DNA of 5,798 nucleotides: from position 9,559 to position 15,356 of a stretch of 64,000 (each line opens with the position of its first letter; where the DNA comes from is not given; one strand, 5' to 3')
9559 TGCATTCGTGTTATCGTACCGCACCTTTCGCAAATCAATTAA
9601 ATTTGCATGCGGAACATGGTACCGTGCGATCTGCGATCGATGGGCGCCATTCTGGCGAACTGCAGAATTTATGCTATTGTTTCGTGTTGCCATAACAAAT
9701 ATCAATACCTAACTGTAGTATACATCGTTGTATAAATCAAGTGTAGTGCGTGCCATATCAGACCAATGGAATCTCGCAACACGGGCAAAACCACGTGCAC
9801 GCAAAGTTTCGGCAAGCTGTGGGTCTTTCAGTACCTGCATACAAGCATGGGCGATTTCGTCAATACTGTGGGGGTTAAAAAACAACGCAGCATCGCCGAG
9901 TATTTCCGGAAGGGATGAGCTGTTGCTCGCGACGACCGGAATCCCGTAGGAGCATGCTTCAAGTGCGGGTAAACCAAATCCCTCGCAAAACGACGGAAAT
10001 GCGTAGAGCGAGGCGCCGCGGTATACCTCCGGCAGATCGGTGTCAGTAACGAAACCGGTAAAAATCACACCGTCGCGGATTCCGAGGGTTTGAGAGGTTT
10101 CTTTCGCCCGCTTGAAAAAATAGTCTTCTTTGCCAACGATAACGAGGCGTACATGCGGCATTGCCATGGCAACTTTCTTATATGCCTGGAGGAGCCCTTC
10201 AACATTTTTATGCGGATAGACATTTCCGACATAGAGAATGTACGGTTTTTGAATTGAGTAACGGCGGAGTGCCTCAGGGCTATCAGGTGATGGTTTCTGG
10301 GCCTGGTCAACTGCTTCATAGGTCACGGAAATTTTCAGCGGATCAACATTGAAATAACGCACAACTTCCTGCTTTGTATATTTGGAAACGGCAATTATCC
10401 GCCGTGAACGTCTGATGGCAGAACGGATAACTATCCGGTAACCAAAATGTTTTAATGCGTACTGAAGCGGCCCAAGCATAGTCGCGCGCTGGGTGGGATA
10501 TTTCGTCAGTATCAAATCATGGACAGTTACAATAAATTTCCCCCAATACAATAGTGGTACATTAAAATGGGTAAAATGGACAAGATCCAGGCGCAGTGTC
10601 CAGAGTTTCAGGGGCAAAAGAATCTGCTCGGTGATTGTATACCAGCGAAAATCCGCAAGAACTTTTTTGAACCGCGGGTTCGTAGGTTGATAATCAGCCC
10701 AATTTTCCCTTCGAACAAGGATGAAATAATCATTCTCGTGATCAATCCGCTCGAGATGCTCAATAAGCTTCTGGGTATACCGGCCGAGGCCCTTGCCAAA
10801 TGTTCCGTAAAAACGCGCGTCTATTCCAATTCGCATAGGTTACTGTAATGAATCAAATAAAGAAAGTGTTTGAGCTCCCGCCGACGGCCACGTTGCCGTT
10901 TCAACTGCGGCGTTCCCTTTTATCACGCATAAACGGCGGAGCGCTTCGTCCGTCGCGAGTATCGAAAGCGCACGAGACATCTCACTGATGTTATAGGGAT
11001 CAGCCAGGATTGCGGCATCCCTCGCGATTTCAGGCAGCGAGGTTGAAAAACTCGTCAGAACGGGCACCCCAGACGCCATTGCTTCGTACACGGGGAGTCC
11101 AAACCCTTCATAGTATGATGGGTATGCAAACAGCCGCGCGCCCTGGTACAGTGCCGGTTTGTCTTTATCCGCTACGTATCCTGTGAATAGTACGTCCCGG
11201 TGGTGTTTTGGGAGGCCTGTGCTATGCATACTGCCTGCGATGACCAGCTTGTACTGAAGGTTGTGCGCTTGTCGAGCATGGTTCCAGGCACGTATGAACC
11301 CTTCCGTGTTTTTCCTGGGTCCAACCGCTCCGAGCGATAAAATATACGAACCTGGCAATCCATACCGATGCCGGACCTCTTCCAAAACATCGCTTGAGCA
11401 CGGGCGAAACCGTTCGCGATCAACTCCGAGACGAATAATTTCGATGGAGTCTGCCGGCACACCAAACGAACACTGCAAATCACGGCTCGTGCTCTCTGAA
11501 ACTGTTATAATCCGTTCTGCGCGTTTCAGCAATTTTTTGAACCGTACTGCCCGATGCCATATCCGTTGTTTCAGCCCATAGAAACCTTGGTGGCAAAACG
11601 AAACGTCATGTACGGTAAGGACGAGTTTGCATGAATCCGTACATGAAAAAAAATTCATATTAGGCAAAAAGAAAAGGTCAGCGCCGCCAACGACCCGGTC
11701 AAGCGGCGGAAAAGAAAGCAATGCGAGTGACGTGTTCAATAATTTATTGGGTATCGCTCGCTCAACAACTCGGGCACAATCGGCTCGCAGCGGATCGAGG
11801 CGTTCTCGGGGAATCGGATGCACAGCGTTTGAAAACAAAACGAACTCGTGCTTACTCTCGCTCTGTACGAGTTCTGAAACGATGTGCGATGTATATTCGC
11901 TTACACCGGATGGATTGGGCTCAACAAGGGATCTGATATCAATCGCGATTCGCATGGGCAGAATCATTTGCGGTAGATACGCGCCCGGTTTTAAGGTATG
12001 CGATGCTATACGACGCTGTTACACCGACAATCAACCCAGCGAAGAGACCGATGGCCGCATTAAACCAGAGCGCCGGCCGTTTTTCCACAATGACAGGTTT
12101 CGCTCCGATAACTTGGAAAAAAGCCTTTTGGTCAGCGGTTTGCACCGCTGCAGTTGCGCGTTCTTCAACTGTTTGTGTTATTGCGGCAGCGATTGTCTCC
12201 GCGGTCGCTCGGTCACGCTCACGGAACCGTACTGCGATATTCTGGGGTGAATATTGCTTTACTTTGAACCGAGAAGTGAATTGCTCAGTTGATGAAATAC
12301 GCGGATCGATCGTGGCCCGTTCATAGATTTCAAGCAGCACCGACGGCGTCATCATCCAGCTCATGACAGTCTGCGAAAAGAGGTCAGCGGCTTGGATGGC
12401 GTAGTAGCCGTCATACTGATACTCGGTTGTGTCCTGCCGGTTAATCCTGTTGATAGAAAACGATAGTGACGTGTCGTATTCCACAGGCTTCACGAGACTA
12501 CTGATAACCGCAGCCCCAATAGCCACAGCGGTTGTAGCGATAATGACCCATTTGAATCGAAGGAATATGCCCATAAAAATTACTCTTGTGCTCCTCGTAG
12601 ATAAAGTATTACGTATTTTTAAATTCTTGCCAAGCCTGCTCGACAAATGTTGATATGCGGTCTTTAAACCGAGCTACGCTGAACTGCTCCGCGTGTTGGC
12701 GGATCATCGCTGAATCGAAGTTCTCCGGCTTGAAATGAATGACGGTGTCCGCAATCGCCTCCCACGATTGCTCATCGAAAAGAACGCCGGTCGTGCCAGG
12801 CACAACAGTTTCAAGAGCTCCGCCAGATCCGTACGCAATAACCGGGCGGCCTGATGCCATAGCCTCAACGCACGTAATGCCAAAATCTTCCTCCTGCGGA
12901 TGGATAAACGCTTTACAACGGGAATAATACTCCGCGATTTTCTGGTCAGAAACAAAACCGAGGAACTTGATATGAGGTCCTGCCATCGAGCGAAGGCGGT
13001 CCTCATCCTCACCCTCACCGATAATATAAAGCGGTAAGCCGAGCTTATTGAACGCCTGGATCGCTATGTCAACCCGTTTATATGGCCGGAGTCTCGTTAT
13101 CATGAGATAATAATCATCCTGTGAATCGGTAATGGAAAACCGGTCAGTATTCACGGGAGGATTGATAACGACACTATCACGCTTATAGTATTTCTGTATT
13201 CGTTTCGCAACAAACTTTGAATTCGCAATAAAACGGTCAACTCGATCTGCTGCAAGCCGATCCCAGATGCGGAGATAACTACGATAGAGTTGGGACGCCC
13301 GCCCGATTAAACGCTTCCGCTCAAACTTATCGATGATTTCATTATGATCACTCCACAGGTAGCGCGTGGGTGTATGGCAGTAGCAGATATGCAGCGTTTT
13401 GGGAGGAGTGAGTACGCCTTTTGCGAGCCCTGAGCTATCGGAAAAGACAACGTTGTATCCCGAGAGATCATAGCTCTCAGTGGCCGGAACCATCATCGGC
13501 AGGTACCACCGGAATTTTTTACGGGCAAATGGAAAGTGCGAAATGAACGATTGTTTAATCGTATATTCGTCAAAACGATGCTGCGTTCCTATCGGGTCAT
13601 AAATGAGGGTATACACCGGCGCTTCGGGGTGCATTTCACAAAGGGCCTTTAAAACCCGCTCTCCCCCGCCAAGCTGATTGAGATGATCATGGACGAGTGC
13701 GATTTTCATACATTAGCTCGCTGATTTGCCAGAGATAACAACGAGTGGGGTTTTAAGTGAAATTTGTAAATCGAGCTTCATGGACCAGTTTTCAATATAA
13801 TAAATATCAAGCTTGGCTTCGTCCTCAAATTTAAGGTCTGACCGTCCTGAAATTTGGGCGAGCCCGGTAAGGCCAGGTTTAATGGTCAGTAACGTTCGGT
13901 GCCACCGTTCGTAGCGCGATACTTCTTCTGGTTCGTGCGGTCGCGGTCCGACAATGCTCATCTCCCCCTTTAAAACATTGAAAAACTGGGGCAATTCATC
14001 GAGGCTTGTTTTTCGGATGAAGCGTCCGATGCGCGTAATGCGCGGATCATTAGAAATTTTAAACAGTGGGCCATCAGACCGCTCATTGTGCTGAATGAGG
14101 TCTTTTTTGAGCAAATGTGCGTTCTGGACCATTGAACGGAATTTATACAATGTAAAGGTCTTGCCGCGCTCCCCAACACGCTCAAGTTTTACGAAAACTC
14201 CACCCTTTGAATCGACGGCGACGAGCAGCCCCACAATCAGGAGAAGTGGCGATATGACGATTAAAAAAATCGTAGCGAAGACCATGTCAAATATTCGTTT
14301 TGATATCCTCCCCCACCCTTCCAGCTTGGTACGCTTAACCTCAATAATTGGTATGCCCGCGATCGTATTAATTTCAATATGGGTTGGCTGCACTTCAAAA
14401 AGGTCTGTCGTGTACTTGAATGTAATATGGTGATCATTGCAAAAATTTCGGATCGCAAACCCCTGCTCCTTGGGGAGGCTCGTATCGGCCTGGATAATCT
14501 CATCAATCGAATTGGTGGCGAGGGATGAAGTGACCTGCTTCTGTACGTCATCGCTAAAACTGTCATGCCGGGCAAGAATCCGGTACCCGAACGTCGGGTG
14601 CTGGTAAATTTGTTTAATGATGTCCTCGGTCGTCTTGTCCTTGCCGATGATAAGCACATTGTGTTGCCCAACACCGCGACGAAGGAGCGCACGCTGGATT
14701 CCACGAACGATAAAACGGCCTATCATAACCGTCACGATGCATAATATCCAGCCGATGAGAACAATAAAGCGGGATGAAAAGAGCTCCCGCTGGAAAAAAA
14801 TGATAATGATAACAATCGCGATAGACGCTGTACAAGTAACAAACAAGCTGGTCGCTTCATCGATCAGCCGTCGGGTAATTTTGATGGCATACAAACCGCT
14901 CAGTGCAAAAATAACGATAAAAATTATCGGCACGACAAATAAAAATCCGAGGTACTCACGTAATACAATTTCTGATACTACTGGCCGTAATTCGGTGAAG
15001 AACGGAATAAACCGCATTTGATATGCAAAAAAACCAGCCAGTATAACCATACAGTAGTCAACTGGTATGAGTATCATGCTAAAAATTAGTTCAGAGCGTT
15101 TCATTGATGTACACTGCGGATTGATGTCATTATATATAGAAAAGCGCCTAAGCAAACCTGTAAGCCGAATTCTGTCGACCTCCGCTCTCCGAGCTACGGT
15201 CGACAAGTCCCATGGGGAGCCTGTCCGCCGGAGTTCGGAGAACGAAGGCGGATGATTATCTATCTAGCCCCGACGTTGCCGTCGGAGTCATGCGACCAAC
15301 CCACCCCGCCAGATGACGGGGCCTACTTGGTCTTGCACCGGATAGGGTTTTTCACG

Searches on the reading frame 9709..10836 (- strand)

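Call 48: search_protein_families(library=pfam, proteins=[window:9709-10836:-], max_evalue=0.0001)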
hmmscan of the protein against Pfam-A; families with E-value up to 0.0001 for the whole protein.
window:9709-10836:- (375 aa): 6 families
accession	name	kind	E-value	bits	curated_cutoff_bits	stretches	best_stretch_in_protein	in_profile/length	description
PF00534.26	Glycos_transf_1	-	1.4e-38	132.5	26.4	1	196-349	14-169/172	Glycosyl transferases group 1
PF13692.12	Glyco_trans_1_4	-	3.4e-31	108.8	27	1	198-338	2-142/142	Glycosyl transferases group 1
PF13439.12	Glyco_transf_4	-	1.2e-14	55.2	28.5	1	16-178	3-168/170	Glycosyltransferase Family 4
PF20706.3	GT4-conflict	-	8.9e-13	48.4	26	1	142-329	145-330/385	Family 4 Glycosyltransferase in conflict systems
PF13524.12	Glyco_trans_1_2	-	3.2e-07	30.8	25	1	225-364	11-141/144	Glycosyl transferase-like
PF13579.12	Glyco_trans_4_4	-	1.4e-05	26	29.7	1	16-171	2-154/158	Glycosyl transferase 4-like domain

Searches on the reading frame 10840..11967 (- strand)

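Call 48: search_protein_families(library=pfam, proteins=[window:10840-11967:-], max_evalue=0.0001)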
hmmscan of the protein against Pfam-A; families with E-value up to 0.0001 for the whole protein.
window:10840-11967:- (375 aa): 5 families
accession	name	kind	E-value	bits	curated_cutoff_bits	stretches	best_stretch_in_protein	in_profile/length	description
PF00534.26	Glycos_transf_1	-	4.7e-27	95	26.4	1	208-346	17-164/172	Glycosyl transferases group 1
PF13692.12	Glyco_trans_1_4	-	1.4e-23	84.2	27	1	208-340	3-142/142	Glycosyl transferases group 1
PF13439.12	Glyco_transf_4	-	1e-14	55.4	28.5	1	20-186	2-170/170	Glycosyltransferase Family 4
PF13579.12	Glyco_trans_4_4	-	2.1e-08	35.1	29.7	1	20-181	1-158/158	Glycosyl transferase 4-like domain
PF20706.3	GT4-conflict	-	7e-07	29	26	1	217-307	210-312/385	Family 4 Glycosyltransferase in conflict systems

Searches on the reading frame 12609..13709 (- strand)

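Call 48: search_protein_families(library=pfam, proteins=[window:12609-13709:-], max_evalue=0.0001)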
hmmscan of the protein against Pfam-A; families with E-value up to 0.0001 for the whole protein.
window:12609-13709:- (366 aa): 4 families
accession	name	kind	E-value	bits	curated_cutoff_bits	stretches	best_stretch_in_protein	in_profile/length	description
PF00534.26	Glycos_transf_1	-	6.3e-32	110.9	26.4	1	194-330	11-159/172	Glycosyl transferases group 1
PF13692.12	Glyco_trans_1_4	-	9.3e-25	88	27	1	201-325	4-138/142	Glycosyl transferases group 1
PF13439.12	Glyco_transf_4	-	7.5e-13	49.3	28.5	1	14-190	2-170/170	Glycosyltransferase Family 4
PF20706.3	GT4-conflict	-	8.4e-05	22.1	26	0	197-301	196-319/385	Family 4 Glycosyltransferase in conflict systems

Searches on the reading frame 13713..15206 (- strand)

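Call 49: search_protein_families(library=pfam, proteins=[window:13713-15206:-], max_evalue=0.0001)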
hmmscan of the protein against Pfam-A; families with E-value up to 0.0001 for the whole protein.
window:13713-15206:- (497 aa): 2 families
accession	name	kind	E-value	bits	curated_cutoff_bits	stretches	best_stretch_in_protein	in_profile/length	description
PF02397.22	Bac_transf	-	1.3e-65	220.7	27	1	303-491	1-178/179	Bacterial sugar transferase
PF13727.12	CoA_binding_3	-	3e-12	47.4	25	1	102-225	2-121/175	CoA-binding domain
